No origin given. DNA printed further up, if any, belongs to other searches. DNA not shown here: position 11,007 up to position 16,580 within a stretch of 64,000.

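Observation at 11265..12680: Unassigned 80-aa repeat domain (E-x-F/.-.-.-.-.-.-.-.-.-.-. ... DGN ... GxH ... RVxD ... WGP) under purifying selection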

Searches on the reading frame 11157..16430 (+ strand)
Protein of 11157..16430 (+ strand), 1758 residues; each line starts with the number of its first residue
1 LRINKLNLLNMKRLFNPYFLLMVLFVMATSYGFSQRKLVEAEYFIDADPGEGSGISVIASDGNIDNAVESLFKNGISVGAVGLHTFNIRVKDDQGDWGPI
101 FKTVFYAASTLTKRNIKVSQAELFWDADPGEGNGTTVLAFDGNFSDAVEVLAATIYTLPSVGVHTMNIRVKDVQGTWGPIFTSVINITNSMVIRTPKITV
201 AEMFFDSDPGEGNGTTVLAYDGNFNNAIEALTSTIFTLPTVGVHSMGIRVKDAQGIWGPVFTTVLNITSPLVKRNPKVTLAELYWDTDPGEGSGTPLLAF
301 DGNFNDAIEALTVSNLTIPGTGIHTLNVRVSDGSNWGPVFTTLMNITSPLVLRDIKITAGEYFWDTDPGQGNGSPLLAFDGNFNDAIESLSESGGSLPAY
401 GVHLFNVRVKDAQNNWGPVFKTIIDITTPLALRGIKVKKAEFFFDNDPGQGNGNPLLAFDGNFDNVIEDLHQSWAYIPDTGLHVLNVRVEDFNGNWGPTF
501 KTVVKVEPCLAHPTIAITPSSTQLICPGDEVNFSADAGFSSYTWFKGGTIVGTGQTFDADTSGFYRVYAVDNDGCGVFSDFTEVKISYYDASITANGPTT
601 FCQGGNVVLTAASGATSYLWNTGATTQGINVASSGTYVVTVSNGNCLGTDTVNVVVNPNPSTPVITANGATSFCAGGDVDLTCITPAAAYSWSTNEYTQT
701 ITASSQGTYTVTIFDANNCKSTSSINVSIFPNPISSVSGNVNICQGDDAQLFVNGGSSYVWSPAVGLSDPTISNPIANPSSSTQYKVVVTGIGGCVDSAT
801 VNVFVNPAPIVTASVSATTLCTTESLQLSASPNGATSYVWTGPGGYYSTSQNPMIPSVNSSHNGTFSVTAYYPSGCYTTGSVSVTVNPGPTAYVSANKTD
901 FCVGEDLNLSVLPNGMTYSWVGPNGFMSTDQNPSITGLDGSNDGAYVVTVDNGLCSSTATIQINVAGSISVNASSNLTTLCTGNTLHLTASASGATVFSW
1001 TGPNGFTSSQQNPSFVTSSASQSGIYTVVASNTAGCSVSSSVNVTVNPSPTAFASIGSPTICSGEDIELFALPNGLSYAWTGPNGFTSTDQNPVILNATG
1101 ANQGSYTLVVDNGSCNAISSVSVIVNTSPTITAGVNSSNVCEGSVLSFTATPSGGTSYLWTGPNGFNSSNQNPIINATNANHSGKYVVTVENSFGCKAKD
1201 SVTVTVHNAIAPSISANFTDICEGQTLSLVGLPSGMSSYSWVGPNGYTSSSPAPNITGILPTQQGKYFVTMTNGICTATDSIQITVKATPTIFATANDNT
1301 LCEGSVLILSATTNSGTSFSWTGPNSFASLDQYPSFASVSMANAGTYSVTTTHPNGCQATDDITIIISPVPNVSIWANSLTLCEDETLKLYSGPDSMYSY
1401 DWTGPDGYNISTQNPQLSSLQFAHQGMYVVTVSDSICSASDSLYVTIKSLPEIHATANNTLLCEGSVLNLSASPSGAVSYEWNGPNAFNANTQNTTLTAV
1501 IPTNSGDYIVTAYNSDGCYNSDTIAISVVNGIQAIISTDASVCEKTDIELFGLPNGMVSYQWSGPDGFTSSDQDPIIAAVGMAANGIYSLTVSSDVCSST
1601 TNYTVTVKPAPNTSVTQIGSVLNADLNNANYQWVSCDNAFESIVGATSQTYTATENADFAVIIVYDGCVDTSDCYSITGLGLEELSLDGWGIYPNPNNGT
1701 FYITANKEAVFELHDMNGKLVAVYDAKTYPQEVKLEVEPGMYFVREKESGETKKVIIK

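Call 4: search_protein_families(library=pfam, proteins=[window:11157-16430:+], max_evalue=1)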
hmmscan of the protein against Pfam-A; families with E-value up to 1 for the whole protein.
window:11157-16430:+ (1758 aa): 15 families
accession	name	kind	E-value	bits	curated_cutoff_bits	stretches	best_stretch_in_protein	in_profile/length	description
PF13895.12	Ig_2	-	1.1e-35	122.1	27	7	973-1046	6-79/79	Immunoglobulin domain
PF19081.6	Ig_7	-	3e-31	108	27.3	8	976-1048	8-84/84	Ig-like domain CHU_C associated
PF19408.5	PKD_6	-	4e-11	43.5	25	3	978-1044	12-82/82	PKD-like domain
PF18962.6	Por_Secre_tail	-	6.8e-08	33.1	27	1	1692-1757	1-75/75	Secretion system C-terminal sorting domain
PF07354.18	Sp38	-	8.4e-06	26.1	23.1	0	1077-1100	31-54/100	Zona-pellucida-binding protein (Sp38) N-terminal Ig domain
PF13927.12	Ig_3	-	1.4e-05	26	30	2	972-1032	5-78/78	Immunoglobulin domain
PF06832.18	BiPBP_C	-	0.00018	21.7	26.8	0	528-574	32-83/90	Penicillin-Binding Protein C-terminus Family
PF07679.22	I-set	-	0.0013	19.2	23.7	0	1174-1206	59-90/90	Immunoglobulin I-set domain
PF13511.11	DUF4124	-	0.0062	17.2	22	1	988-1051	5-47/56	Domain of unknown function (DUF4124)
PF24527.1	Ig-like_Pom152_9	-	0.011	16.4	27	0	1451-1513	1-63/80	Nucleoporin pom152-like, ninth immunoglobulin-like domain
PF19923.4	DUF6386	-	0.056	13.5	25.9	0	941-996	54-106/145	Family of unknown function (DUF6386)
PF24829.1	Phage_connect_2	-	0.059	14.1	24.3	0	151-192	26-67/105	Phage connector protein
PF02845.22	CUE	-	0.2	11.8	21.1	0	216-232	22-39/42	CUE domain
PF24507.1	Ig_CFAP65_4th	-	0.29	12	27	0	1264-1302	22-60/76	CFAP65, fourth Ig-like domain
PF13860.13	FlgD_ig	-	0.59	10.6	27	0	1468-1491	40-63/79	FlgD Ig-like domain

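Call 5: search_protein_families(library=ncbifam, proteins=[window:11157-16430:+], max_evalue=1)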
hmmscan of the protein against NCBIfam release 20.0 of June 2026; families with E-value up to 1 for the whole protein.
window:11157-16430:+ (1758 aa): 2 families
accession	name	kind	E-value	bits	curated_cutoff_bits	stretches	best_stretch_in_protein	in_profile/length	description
TIGR04183.1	Por_Secre_tail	domain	1.7e-09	37.5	23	1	1692-1758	1-72/72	T9SS type A sorting domain-containing protein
NF008248.0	PRK11024.1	equivalog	0.017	15.2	162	1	1087-1133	57-101/142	colicin uptake protein TolR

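Call 47: find_homologous_proteins(query=window:11187-16430:+, region=27-505, max_evalue=1e-10)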
Query window:11187-16430:+, residues 27-505 (479 aa): 544 proteins with E <= 1e-10 among 8000 candidates; the best 120 are listed.
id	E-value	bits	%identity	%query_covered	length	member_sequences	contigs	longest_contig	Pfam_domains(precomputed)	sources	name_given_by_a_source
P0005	0.0e+0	1238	44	99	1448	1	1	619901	PF07495.20,PF18962.8,PF27503.1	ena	-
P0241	0.0e+0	1158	42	100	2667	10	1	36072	PF00801.27,PF18962.8,PF18911.7,PF10941.14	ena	-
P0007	0.0e+0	1086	100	100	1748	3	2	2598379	PF19408.6,PF13895.13,PF13927.13,PF18962.8,PF07354.19,PF19081.7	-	-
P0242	4.0e-277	938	46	98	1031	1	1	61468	PF07495.20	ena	-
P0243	2.7e-244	829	43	97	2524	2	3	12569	PF07495.20,PF11617.14,PF13927.13,PF18962.8,PF19081.7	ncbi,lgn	-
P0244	9.5e-227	772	46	100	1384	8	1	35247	PF00801.27,PF11617.14,PF19081.7,PF18911.7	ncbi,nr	ncbi:MAG: PKD domain-containing protein [Flavobacteriales bacterium]|nr:PKD domain-containing protei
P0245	1.4e-219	748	53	98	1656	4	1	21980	PF07495.20,PF07679.23,PF19408.6,PF13895.13,PF13927.13,PF18962.8,PF19081.7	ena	-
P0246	2.7e-210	717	45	99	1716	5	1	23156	-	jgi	jgi:hypothetical protein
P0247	8.0e-209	713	46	98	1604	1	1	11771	PF19408.6,PF18962.8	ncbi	ncbi:hypothetical protein BH09BAC1_BH09BAC1_09440 [soil metagenome]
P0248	2.1e-189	649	44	100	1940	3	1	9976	PF16820.12,PF13927.13,PF18962.8,PF13942.12,PF06832.19,PF19081.7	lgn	-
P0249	1.8e-187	642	59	100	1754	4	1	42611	PF13895.13,PF18962.8,PF19081.7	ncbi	ncbi:MAG: T9SS type A sorting domain-containing protein [Crocinitomicaceae bacterium]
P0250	2.0e-184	632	59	100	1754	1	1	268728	PF07679.23,PF19408.6,PF13895.13,PF13927.13,PF18962.8,PF19081.7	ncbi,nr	ncbi:MAG: T9SS type A sorting domain-containing protein [Crocinitomicaceae bacterium]|nr:T9SS type A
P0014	6.5e-180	617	46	100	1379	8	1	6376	PF00801.27,PF11617.14,PF19081.7,PF18911.7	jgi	jgi:PKD repeat protein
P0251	2.2e-178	612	48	97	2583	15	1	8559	PF18962.8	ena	-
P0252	5.0e-178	611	44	100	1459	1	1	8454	PF00801.27,PF11617.14,PF18911.7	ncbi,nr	ncbi:MAG: PKD domain-containing protein [Flavobacteriales bacterium]|nr:PKD domain-containing protei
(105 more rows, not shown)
